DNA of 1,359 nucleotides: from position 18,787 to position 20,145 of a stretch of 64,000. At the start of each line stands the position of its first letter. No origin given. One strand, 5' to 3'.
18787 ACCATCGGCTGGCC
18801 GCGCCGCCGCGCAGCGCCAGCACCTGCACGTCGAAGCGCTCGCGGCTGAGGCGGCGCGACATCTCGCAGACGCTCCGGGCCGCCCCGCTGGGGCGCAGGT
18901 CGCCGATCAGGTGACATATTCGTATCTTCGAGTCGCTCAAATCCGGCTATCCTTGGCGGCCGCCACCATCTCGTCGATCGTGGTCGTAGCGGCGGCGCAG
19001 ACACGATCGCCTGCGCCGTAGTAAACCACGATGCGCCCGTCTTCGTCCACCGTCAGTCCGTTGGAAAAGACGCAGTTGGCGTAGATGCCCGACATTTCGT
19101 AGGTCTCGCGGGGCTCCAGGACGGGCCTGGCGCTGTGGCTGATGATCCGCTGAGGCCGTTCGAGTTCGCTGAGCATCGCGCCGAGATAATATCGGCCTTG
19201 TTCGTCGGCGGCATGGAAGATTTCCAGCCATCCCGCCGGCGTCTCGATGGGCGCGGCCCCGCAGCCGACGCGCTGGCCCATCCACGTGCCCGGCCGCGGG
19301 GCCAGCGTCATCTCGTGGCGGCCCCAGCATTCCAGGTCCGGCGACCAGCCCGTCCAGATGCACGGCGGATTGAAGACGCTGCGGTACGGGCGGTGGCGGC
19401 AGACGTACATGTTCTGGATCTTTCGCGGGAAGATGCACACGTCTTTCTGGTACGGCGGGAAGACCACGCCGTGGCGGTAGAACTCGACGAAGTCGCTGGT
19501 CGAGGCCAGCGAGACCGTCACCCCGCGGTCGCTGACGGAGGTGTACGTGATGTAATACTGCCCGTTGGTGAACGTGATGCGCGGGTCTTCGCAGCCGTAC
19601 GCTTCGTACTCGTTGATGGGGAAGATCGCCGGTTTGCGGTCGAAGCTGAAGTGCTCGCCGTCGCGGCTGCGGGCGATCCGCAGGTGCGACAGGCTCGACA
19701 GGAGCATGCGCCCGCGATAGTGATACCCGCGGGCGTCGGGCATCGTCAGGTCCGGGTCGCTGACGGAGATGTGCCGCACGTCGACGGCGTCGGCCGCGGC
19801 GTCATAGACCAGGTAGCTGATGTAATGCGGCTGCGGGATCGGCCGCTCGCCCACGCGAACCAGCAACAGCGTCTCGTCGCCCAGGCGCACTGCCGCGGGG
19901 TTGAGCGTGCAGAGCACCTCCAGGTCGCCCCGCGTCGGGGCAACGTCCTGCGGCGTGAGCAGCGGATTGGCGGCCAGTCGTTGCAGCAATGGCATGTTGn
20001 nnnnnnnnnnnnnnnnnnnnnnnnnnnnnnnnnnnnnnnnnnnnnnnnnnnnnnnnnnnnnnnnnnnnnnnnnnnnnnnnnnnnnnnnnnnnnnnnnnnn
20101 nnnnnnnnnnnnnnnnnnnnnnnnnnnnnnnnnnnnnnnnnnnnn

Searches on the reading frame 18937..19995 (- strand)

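Call 101: search_protein_families(library=padloc, proteins=[L159:8526-9392:-, L159:7526-8452:-, L159:5489-7474:-], max_evalue=0.001)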
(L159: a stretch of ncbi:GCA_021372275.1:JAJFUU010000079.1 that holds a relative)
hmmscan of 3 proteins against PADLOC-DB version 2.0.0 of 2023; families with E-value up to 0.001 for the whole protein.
L159:8526-9392:- (288 aa): 4 families
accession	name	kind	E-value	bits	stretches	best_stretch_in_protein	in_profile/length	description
PDLC04919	PDC-S13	-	2.3e-110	366.2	1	1-276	1-276/281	-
PDLC03083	Specificity_I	-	9.1e-44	147.6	1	17-275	9-278/717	Type I specificity subunit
PDLC04871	PDC-S05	-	5.4e-29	99.4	1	3-130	4-130/468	-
PDLC04918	PDC-S13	-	6.5e-15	53.8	2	16-100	14-101/214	-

L159:7526-8452:- (308 aa): 2 families
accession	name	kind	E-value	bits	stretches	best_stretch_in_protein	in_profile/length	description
PDLC04132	HNH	-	3.1e-09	34.4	1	183-301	156-270/286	-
PDLC03546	HNH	-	0.00053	17.1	1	182-301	160-275/282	Type II restriction enzyme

L159:5489-7474:- (661 aa): 3 families
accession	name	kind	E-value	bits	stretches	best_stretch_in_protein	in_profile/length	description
PDLC05014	PDC-S41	-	2.2e-285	946.1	1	1-659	1-651/657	-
PDLC02350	AbiO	-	1e-07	29.1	1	227-270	190-225/468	AbiO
PDLC02372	Nhi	-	4.2e-07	27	1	228-269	195-230/470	-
